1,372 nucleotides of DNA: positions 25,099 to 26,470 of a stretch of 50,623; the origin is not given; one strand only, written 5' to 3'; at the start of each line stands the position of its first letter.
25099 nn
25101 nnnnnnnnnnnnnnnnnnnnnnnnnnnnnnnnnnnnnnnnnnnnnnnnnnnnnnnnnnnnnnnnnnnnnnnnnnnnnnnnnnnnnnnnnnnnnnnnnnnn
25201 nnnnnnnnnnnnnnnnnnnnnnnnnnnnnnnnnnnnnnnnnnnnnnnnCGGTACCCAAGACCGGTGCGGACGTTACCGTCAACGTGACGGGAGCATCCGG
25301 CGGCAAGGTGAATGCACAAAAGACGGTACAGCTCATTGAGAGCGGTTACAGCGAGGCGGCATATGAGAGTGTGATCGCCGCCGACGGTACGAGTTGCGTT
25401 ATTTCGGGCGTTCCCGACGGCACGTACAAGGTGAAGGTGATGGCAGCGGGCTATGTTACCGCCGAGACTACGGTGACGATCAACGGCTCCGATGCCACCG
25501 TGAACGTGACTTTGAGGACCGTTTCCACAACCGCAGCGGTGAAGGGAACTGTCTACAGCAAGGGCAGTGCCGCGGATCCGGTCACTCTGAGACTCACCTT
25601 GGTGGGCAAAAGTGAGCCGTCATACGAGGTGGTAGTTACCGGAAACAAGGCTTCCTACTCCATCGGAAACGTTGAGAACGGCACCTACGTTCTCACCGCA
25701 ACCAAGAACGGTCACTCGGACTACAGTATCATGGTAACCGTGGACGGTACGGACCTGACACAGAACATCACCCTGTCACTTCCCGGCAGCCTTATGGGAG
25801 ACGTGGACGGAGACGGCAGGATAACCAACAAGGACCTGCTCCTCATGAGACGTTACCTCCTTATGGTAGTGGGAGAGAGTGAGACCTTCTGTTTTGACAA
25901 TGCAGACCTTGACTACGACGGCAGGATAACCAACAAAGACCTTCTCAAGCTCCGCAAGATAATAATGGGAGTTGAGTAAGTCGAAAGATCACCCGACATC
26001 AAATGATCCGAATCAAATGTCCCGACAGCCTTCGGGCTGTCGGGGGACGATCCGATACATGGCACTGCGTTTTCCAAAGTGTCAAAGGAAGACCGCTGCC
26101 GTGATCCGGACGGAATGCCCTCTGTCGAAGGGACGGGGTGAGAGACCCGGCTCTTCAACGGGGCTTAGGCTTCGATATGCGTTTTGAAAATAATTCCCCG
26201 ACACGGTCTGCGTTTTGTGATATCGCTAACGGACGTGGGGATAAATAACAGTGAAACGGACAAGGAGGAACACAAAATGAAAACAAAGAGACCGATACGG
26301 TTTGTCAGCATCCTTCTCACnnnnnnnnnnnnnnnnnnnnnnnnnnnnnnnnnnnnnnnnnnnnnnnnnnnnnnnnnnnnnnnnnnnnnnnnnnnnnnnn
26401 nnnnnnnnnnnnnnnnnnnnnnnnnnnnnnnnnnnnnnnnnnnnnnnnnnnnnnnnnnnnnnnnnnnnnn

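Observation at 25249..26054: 806 bp of perfect nucleotide identity joins the 3' ends of the two diverged giant paralogs (gene conversion)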

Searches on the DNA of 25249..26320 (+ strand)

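Call 42: search_rna_families(source=window, start=25950, end=26320, threshold=evalue, max_evalue=1)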
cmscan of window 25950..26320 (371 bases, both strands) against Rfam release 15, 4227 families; matches with E-value up to 1: 0.
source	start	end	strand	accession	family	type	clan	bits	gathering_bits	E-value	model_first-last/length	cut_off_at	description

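Call 76: search_dna_similar(query=window:25249-26276:+, collection=plasmids, mode=distant, max_rows=5)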
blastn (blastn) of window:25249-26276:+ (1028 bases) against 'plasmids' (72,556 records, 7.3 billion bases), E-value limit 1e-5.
No match.

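Call 77: search_dna_similar(query=window:25249-26276:+, collection=phages, mode=distant, max_rows=5)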
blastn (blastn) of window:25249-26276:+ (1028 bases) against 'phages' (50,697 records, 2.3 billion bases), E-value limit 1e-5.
No match.

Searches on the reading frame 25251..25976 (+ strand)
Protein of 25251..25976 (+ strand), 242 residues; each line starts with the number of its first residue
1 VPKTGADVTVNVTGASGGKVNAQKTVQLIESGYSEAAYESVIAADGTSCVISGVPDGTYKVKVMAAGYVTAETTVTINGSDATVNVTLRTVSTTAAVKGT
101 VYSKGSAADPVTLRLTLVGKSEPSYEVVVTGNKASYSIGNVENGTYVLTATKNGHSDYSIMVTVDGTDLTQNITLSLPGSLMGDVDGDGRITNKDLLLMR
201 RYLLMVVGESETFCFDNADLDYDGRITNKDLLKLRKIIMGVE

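Call 14: find_homologous_proteins(query=window:25251-25976:+, max_evalue=1e-10)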
Query window:25251-25976:+: 673 candidates shared short words with the query, none scored E <= 1e-10.
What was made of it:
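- Tried and rejected: A block-only search in the word-indexed 5.8-billion protein set found nothing at E <= 1e-10 and missed even the window's own proteins (call 14).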

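Call 15: find_related_loci(query=window:25251-25976:+, collection=genome_contigs, flank=10000)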
Query window:25251-25976:+ (242 aa) in genome_contigs; peptide patterns used: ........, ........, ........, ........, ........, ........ (x = any residue, [..] = any of these).
600 stretches matched a pattern (row limit reached: there are more); 19 encode a relative of the query (tblastn E <= 1e-3); 19 distinct loci.
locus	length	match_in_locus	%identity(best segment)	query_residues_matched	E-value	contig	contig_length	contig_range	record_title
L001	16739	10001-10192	38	173-240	1e-8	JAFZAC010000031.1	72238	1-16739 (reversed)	MAG: Muribaculaceae bacterium isolate RGIG7579 Water_buffalos_Omasum-3__c554163, whole genome shotgun sequence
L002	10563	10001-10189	41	177-240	6e-8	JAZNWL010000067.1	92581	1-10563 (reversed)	MAG: Acutalibacteraceae bacterium isolate T1900044784_TS20190250.MAGScoT_cleanbin_000010 SGB_2598_k141_1747405, whole ge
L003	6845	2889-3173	30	155-240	8e-8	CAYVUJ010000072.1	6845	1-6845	MAG TPA_asm: uncultured Lachnospiraceae bacterium isolate SRP199465_co2_688 genome assembly, contig: NODE_34570_length_6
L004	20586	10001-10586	35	174-239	2e-7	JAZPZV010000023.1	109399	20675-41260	MAG: Eubacteriales bacterium isolate T1900044644_TS20190110.MAGScoT_cleanbin_000020 SGB_1321_k141_1217974, whole genome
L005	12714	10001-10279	32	148-242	7e-7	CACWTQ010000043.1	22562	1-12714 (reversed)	MAG: uncultured Ruminococcus sp. isolate RUG10904 genome assembly, contig: RUG10904_asm_43, whole genome shotgun sequenc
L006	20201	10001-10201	39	173-240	7e-7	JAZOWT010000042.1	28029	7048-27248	MAG: Eubacteriales bacterium isolate T1900045517_YK20190211.MAGScoT_cleanbin_000029 SGB_7632_k141_289712, whole genome s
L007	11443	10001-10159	44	182-235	1e-6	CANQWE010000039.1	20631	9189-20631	MAG: uncultured Clostridia bacterium isolate Lapin-012__bin86 genome assembly, contig: Lapin-012__NODE_3510_length_20631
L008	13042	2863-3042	44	182-242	2e-6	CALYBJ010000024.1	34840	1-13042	MAG: uncultured Clostridia bacterium isolate BRZ_KS__bin74 genome assembly, contig: BRZ_KS__NODE_1848_length_34840_cov_7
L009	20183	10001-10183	35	182-242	5e-6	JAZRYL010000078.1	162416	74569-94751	MAG: Clostridia bacterium isolate T1900044950_TA20190003.MAGScoT_cleanbin_000006 SGB_3589_k141_795840, whole genome shot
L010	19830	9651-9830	40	182-242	8e-6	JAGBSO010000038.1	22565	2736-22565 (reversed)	MAG: Clostridia bacterium isolate RGIG9408 Yak_Cecum-1__c720669, whole genome shotgun sequence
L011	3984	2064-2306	34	169-241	1e-5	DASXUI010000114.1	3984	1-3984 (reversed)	MAG TPA_asm: Armatimonadota bacterium isolate SMAG_U4714 k141_105318, whole genome shotgun sequence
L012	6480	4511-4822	29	140-242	1e-5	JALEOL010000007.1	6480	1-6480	MAG: Oscillospiraceae bacterium isolate SUG190 k141_4306665, whole genome shotgun sequence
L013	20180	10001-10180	41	182-242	2e-5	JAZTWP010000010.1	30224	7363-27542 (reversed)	MAG: Acutalibacteraceae bacterium isolate T1900045333_YK20190022.MAGScoT_cleanbin_000010 SGB_6552_k141_1980643, whole ge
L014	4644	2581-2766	37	181-242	2e-5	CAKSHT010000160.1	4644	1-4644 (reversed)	MAG: uncultured Oscillospiraceae bacterium isolate REFINED_METABAT215_TOP10_CONTIGS_1500_ASSEMBLY_K77_MERGED__Hadza_MoBi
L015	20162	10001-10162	46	181-230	2e-5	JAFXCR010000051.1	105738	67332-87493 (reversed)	MAG: Ruminococcus sp. isolate RGIG6295 Sheep_Rectum-3__c1237451, whole genome shotgun sequence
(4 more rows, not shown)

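Call 39: search_protein_representatives(protein=window:25251-25976:+)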
Query: 242 residues. Proteins with E-value up to 0.001 (for the whole library): 2113; up to 1e-10: 282; up to 1e-30: 5. The best 150 are listed.
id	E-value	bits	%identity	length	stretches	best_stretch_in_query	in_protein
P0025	2.1e-45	171.5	35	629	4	95-241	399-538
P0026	4.0e-32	128.1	38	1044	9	172-238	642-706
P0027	6.8e-32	127.4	41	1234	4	71-177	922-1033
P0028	1.1e-31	126.6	26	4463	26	48-194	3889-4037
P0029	2.5e-31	125.5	33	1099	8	47-180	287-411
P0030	4.1e-30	121.6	32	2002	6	13-238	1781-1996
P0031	2.7e-28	115.6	32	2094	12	39-186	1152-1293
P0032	3.0e-28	115.5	26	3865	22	40-186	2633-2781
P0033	6.5e-27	111.1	33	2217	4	85-241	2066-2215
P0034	8.2e-27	110.8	31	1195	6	48-178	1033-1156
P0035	9.0e-27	110.6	33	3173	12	17-182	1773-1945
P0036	2.0e-25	106.2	29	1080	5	25-198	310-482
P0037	3.4e-25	105.5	26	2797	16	12-195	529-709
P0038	8.3e-25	104.2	34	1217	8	94-190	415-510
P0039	3.0e-24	102.4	34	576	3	11-234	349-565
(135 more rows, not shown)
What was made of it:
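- Closest known: Modular dockerin-bearing. Same: 'Ig + dockerin' tails are common (282 representatives below 1e-10; call 39).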
